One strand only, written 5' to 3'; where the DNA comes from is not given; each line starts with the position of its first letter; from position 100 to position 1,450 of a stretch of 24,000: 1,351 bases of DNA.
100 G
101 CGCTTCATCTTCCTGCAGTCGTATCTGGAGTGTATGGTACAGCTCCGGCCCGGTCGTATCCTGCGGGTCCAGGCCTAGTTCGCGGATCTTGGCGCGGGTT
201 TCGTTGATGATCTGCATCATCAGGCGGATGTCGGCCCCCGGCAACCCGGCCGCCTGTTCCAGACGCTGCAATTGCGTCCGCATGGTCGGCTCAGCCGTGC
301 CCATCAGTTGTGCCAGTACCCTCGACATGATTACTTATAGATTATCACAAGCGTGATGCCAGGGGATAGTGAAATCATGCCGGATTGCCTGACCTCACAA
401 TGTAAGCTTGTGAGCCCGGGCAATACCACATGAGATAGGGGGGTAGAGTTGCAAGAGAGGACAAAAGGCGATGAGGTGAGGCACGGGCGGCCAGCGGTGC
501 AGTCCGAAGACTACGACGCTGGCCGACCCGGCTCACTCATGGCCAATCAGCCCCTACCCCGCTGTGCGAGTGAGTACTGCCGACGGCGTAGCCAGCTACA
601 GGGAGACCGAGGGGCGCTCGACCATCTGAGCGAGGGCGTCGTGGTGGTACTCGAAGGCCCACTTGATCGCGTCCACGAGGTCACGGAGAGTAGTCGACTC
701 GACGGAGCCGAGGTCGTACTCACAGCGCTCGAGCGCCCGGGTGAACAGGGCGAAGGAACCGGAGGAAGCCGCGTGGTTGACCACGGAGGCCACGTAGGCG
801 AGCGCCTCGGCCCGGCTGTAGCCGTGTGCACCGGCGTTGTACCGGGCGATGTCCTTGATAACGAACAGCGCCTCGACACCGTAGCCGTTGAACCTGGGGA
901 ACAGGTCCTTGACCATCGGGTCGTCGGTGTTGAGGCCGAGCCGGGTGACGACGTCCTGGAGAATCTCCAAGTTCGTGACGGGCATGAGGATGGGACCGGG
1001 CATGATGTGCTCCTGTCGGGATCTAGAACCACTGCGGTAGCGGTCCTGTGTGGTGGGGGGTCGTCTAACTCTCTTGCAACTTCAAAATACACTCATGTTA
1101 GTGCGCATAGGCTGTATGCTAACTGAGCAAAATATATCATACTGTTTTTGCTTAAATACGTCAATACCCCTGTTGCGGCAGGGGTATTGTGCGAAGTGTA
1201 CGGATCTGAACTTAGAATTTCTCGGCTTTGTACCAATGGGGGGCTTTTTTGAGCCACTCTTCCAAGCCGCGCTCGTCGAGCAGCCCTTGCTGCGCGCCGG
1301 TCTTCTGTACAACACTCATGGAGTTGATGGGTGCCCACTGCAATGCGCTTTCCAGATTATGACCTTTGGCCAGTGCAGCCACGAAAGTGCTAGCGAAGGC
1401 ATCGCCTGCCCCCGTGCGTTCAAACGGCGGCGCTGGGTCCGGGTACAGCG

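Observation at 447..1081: High-GC single-gene island bracketed by a 13-bp perfect inverted repeat (likely horizontal acquisition)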

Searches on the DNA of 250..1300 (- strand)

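Call 30: search_rna_families(source=window, start=250, end=1300, threshold=evalue, max_evalue=5)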
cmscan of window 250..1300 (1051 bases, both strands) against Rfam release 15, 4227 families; matches with E-value up to 5: 1.
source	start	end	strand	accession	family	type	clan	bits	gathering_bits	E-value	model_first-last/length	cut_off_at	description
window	1221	1271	+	RF03836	mir-3547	Gene; miRNA;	-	17.7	77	4.3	19-71/88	no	mir-3547 microRNA precursor family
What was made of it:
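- Tried and rejected: Hammerhead or another known ribozyme in the 3'UTR of this cassette: none found by Rfam (call 30).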

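Call 54: search_dna_similar(query=window:330-1211:-, collection=phages, mode=distant, max_evalue=0.01)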
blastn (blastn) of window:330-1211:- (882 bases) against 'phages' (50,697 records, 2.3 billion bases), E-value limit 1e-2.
Records with a match: 1; places in all: 1; records where one place covers at least 80% of the query: 0.
Best place of each record, by identity: 80-90% 1.
By first word of the organism name: Pseudomonas 1.
By host as written in the record: Pseudomonas aeruginosa ST773 (NDM-1-producing) 1.
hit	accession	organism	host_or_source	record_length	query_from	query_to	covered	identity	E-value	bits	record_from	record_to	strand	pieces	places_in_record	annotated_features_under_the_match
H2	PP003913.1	Pseudomonas phage vB_Pae_U1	Pseudomonas aeruginosa ST773 ...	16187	559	604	5%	82.6%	6e-3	48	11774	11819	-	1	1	Rhs family protein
